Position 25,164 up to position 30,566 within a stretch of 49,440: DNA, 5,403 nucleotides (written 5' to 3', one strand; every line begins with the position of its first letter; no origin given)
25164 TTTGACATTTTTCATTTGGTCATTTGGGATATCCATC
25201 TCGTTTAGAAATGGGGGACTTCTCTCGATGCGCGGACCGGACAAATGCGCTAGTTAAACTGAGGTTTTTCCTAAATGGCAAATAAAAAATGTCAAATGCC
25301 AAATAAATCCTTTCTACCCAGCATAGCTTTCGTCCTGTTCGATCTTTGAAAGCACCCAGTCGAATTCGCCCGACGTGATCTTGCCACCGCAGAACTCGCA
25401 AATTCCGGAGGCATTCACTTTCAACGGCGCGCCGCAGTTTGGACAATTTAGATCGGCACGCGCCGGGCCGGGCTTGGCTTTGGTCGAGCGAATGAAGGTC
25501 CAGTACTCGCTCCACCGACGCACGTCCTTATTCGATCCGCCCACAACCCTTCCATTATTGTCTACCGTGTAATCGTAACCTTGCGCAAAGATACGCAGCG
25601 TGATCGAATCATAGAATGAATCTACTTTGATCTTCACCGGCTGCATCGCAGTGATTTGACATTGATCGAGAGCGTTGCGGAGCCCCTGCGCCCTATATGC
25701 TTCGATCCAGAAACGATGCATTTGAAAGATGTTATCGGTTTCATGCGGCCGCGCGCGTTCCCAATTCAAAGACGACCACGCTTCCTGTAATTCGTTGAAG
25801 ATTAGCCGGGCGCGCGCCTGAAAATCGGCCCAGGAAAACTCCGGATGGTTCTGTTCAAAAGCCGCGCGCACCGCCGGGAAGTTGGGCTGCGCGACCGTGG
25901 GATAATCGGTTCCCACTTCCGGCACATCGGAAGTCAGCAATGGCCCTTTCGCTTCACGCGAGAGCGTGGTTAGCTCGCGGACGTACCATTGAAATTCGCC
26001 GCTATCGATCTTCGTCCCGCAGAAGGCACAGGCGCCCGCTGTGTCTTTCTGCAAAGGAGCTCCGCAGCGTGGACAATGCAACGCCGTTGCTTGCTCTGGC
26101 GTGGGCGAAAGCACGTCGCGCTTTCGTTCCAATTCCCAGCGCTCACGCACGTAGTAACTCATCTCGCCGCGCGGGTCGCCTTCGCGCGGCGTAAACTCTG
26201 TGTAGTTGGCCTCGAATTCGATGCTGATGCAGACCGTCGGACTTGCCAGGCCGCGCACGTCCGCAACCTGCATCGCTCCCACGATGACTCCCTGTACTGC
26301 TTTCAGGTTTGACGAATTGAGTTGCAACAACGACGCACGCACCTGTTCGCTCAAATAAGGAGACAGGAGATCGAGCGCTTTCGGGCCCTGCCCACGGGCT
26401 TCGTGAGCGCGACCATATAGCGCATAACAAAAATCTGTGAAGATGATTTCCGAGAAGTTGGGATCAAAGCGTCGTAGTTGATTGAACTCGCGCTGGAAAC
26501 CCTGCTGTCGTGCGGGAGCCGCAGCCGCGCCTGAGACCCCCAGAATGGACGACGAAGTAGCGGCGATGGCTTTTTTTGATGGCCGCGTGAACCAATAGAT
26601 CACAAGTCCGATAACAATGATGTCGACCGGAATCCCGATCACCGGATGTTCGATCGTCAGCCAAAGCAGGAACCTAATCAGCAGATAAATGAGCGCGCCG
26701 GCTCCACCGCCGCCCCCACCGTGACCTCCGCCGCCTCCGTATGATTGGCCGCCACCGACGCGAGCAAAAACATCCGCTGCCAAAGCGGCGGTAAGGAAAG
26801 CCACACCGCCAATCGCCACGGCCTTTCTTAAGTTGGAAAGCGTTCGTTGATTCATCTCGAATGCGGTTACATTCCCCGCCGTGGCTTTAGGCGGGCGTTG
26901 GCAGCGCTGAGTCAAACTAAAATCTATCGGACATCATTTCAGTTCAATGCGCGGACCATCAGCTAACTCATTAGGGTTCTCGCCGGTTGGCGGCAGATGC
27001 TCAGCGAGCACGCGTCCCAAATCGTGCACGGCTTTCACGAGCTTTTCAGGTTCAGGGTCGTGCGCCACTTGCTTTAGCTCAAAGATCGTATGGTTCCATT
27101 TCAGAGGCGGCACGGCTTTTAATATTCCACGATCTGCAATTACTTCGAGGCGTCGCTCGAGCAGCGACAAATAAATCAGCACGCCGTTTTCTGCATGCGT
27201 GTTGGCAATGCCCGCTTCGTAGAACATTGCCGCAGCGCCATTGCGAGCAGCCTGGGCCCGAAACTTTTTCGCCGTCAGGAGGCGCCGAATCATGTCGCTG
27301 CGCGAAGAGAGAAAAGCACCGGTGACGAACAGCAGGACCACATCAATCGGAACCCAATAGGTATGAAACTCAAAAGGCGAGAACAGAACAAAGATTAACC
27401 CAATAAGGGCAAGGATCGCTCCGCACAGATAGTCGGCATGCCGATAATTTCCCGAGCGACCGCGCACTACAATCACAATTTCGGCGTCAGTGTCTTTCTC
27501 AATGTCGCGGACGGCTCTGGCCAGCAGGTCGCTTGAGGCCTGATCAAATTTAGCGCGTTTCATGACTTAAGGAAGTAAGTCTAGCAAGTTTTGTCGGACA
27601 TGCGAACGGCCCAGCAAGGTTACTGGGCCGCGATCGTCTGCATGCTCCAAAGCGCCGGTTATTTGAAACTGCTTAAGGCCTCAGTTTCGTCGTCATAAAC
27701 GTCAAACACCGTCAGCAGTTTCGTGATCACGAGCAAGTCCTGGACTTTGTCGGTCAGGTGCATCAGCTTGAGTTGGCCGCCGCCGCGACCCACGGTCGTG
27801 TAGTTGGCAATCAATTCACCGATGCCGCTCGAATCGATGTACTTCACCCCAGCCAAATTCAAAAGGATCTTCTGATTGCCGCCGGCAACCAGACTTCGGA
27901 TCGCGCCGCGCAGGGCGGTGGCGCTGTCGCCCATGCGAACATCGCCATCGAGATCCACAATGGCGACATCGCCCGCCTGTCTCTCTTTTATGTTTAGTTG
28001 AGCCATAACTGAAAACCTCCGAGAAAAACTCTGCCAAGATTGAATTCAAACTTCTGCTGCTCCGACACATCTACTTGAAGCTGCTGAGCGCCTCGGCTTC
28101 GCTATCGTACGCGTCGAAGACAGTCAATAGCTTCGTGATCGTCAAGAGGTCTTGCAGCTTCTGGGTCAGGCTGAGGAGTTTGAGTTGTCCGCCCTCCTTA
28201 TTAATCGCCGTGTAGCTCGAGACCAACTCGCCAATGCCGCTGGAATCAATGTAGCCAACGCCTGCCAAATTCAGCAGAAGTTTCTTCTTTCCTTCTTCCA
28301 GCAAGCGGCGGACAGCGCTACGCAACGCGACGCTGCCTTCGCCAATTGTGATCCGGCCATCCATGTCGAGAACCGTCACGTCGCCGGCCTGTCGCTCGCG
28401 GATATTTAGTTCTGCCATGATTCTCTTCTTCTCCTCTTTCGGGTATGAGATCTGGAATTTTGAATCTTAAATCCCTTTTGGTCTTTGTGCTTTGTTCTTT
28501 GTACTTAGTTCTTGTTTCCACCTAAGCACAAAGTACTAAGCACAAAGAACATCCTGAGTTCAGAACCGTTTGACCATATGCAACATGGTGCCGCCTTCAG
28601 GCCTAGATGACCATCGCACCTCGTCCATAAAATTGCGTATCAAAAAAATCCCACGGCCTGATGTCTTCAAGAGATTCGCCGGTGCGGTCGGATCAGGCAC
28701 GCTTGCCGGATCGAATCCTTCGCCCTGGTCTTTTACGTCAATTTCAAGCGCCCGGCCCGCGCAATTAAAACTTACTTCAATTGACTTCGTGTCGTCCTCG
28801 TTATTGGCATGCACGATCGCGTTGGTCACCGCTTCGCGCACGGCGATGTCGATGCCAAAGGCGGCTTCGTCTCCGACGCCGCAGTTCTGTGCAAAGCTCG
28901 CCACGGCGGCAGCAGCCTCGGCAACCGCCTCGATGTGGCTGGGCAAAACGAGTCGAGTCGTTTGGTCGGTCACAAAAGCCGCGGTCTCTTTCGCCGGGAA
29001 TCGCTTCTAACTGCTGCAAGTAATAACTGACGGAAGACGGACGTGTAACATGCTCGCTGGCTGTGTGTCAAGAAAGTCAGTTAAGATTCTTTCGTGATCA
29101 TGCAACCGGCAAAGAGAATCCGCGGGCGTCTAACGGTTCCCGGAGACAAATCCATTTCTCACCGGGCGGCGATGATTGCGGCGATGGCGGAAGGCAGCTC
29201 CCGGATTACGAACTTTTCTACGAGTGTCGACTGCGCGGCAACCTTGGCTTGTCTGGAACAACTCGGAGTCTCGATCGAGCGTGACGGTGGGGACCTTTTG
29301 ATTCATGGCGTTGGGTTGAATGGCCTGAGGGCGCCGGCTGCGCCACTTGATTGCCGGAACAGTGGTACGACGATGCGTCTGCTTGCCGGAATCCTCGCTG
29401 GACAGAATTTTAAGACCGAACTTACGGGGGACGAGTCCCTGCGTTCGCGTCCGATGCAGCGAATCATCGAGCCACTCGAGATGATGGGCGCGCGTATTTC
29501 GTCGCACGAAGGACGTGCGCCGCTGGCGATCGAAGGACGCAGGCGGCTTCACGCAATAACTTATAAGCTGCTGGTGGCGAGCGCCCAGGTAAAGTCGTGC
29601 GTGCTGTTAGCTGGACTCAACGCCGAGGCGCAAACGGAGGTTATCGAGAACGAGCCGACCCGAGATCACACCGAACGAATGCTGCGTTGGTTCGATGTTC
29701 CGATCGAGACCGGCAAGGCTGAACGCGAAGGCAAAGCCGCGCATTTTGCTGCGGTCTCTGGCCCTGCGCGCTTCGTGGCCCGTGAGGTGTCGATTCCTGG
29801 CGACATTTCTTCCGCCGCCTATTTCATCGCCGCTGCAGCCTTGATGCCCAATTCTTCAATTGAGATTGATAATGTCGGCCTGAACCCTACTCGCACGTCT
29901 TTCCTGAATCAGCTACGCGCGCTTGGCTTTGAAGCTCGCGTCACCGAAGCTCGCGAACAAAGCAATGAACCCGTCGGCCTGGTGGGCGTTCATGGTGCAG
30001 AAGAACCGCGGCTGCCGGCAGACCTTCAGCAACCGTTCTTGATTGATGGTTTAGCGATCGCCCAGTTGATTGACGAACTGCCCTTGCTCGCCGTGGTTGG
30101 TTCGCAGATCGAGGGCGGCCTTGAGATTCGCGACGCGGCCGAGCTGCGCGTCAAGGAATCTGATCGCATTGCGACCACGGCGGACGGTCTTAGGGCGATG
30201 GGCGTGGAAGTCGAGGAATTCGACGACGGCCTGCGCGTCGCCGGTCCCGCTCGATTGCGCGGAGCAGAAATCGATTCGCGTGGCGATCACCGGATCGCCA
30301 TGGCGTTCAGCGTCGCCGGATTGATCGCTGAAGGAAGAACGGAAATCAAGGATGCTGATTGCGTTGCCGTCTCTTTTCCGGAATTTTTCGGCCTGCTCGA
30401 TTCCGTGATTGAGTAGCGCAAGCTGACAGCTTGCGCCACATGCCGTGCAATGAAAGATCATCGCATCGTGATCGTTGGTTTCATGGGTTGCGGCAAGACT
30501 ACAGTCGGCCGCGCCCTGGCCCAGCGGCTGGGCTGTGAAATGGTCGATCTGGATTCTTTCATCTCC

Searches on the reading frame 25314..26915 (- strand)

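Call 16: search_protein_families(library=pfam, proteins=[window:25314-26915:-], max_evalue=0.001)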
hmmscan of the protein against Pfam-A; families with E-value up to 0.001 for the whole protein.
window:25314-26915:- (533 aa): 3 families
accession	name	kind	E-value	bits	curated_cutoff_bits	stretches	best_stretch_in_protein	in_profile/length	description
PF04280.21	Tim44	-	1.6e-19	70.9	29.6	1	351-481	6-136/147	Tim44-like domain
PF17032.10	Zn_ribbon_15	-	7.9e-06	27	28.9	0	272-305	31-64/73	zinc-ribbon family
PF12773.13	DZR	-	7.5e-05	23.3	27.3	0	276-305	10-36/45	Double zinc ribbon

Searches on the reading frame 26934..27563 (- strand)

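Call 16: search_protein_families(library=pfam, proteins=[window:26934-27563:-], max_evalue=0.001)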
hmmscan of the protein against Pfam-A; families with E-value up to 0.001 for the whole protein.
window:26934-27563:- (209 aa): 1 family
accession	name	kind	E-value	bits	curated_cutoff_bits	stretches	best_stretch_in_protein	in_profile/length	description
PF04536.20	TPM_phosphatase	-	3.3e-06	27.6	22.1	0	95-160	33-98/125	TPM domain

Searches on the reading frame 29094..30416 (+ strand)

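Call 16: search_protein_families(library=pfam, proteins=[window:29094-30416:+], max_evalue=0.001)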
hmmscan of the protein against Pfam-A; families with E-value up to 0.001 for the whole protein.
window:29094-30416:+ (440 aa): 1 family
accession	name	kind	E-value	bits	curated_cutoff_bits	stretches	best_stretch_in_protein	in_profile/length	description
PF00275.25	EPSP_synthase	-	4.3e-115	385.2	22.8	1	4-433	2-415/417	EPSP synthase (3-phosphoshikimate 1-carboxyvinyltransferase)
